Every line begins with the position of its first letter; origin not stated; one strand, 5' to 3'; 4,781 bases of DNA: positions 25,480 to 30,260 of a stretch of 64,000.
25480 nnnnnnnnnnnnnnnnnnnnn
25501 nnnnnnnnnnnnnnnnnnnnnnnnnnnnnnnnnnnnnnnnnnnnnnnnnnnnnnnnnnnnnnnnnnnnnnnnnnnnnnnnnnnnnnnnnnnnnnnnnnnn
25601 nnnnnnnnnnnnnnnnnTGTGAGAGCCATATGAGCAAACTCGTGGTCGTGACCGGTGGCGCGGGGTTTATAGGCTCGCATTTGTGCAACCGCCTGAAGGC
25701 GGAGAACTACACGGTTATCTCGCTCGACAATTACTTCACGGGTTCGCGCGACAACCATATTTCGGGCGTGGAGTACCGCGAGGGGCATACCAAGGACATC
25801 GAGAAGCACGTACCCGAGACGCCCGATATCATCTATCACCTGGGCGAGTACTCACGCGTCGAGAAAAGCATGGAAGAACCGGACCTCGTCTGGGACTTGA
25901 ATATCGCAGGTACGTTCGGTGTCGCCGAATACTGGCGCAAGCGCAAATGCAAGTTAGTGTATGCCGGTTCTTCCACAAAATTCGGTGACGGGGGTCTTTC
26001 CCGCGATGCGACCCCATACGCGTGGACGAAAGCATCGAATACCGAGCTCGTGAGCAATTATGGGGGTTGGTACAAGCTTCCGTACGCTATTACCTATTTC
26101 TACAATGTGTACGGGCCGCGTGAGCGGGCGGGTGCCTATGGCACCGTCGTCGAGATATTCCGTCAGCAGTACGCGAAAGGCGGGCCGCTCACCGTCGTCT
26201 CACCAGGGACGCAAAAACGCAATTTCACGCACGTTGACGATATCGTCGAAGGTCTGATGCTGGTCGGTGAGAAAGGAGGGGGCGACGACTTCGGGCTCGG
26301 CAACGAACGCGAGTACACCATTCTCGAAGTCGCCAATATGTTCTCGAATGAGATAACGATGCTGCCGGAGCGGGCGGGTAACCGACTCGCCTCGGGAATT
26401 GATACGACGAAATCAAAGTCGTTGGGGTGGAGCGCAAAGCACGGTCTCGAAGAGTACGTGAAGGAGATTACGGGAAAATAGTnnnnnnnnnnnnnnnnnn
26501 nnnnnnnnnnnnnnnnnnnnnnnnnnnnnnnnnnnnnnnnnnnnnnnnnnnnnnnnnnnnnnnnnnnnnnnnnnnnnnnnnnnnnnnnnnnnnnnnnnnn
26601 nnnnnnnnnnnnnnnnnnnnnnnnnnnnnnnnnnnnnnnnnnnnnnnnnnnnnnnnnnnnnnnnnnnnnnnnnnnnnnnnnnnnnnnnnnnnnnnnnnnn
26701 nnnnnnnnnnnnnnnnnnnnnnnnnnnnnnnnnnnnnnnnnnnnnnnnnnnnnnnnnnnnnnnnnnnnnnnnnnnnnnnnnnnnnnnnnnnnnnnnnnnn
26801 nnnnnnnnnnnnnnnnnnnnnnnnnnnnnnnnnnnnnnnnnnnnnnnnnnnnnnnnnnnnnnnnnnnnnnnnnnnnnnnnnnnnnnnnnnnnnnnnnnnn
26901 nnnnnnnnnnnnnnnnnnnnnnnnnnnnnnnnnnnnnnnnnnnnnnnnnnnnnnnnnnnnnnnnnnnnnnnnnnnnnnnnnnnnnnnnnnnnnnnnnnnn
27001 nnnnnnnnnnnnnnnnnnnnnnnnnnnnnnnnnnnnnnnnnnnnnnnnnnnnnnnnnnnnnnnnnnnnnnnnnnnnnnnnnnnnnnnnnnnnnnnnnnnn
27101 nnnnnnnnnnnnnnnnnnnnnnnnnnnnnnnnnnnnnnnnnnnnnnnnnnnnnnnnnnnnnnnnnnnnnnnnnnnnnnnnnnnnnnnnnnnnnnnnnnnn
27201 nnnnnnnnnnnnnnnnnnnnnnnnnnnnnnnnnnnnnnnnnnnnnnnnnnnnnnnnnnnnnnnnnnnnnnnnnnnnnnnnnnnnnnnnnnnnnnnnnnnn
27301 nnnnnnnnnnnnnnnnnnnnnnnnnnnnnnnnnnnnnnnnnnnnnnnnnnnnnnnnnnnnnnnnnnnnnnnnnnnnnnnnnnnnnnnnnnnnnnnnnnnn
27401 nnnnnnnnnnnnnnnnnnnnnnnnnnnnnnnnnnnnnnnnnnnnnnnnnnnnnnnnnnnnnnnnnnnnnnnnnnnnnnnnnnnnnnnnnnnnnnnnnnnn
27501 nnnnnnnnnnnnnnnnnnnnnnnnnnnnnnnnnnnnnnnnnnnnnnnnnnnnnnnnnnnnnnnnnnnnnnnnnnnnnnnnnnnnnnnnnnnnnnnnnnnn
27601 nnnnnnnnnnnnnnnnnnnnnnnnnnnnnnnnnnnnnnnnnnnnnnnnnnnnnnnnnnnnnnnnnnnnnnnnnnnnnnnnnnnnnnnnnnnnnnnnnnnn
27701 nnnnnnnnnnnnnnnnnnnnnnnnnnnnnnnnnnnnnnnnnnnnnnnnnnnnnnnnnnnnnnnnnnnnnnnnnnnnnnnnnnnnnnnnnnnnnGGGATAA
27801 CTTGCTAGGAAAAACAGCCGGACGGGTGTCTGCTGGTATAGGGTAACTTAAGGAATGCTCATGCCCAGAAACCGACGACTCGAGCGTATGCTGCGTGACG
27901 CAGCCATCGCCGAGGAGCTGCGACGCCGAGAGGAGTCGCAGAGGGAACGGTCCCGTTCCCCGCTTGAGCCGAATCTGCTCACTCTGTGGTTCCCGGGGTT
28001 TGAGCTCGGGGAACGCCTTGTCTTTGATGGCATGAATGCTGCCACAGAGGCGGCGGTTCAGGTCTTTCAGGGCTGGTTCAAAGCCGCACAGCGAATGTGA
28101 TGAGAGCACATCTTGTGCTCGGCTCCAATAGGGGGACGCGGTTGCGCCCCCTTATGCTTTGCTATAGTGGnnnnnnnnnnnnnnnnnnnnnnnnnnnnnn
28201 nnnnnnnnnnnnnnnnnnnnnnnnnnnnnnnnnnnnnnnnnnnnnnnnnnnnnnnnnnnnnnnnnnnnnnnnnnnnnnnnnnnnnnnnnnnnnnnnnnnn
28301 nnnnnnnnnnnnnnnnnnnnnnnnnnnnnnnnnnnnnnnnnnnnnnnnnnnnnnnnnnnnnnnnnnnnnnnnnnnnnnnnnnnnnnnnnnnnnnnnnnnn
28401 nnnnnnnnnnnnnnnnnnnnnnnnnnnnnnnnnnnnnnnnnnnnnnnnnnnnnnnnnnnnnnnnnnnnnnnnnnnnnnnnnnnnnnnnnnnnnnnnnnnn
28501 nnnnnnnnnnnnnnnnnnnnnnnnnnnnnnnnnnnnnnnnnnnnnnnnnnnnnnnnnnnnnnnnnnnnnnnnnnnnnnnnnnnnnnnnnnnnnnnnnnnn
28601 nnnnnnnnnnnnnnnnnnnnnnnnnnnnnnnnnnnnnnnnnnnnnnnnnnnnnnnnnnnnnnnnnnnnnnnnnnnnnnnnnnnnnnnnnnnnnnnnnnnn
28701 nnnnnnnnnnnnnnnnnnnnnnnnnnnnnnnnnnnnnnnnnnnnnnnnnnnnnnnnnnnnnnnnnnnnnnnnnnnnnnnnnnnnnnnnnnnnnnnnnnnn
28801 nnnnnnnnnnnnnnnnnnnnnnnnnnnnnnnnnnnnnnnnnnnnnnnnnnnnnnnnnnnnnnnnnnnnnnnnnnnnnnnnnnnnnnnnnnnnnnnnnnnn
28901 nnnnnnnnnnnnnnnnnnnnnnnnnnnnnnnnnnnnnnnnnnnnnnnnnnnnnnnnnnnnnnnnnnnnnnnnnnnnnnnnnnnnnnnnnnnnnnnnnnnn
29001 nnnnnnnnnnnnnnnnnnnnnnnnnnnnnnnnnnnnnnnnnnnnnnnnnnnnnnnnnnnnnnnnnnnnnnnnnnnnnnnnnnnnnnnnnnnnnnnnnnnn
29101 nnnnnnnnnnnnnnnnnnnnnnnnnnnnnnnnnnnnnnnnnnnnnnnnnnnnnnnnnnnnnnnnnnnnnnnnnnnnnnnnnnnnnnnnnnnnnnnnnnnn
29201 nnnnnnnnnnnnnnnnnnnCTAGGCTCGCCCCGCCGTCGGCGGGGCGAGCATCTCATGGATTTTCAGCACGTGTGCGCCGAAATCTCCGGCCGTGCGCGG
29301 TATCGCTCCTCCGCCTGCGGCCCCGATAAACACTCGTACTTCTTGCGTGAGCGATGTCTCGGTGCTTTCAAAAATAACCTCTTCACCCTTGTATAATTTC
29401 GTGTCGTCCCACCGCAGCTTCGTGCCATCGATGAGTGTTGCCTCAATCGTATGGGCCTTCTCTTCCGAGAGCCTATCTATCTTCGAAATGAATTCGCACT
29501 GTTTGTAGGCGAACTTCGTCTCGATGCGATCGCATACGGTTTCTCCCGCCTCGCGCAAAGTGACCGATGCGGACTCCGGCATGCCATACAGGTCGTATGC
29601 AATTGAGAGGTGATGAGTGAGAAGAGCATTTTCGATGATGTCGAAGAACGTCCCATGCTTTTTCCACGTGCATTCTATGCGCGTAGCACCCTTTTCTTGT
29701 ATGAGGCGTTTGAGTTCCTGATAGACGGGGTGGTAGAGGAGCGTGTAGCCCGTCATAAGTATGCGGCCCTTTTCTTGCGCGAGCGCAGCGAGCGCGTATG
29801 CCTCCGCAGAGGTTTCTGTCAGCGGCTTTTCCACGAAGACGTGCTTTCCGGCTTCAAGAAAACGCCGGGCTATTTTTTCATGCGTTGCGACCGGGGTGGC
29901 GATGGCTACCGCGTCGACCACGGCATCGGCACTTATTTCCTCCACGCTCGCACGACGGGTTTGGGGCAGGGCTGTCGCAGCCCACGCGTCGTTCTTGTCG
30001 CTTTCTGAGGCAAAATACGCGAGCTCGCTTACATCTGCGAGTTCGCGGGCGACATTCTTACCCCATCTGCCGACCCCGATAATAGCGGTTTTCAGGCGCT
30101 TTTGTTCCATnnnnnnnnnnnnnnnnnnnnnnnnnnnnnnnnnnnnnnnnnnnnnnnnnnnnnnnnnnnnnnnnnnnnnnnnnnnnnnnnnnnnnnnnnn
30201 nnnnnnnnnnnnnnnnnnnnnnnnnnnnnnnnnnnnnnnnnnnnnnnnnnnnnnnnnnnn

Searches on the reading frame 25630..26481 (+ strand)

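Call 15: search_protein_families(library=pfam, proteins=[window:25630-26481:+], max_evalue=0.0001)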
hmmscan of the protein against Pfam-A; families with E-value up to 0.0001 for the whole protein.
window:25630-26481:+ (283 aa): 5 families
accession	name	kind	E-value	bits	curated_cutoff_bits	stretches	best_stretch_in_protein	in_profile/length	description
PF01370.27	Epimerase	-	7.2e-44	150.4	20.9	1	5-220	1-236/240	NAD dependent epimerase/dehydratase family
PF16363.11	GDP_Man_Dehyd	-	6.3e-34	118.3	27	1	7-243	2-267/332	GDP-mannose 4,6 dehydratase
PF04321.23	RmlD_sub_bind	-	6e-09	35.8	27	1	5-145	3-126/287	RmlD substrate binding domain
PF02719.21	Polysacc_synt_2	-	6.1e-08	32.6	20.2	1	5-238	1-243/293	Polysaccharide biosynthesis protein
PF01073.25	3Beta_HSD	-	3.4e-06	26.7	22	1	6-115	1-117/280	3-beta hydroxysteroid dehydrogenase/isomerase family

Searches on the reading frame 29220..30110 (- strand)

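Call 57: search_protein_families(library=pfam, proteins=[window:29220-30110:-], max_evalue=0.01)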
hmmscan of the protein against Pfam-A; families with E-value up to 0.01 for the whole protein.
window:29220-30110:- (296 aa): 5 families
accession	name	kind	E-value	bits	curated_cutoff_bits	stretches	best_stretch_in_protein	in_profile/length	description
PF01408.29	GFO_IDH_MocA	-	5.1e-22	79.2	24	1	7-122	2-120/120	Oxidoreductase family, NAD-binding Rossmann fold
PF01118.30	Semialdhyde_dh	-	0.00012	22.9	26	1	8-92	2-94/121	Semialdehyde dehydrogenase, NAD binding domain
PF02826.25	2-Hacid_dh_C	-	0.004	17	25.1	0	6-87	37-116/178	D-isomer specific 2-hydroxyacid dehydrogenase, NAD binding domain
PF03447.22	NAD_binding_3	-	0.0077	17.4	24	0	12-117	1-112/116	Homoserine dehydrogenase, NAD binding domain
PF10727.15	Rossmann-like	-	0.0085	16.3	23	0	2-72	11-80/131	Rossmann-like domain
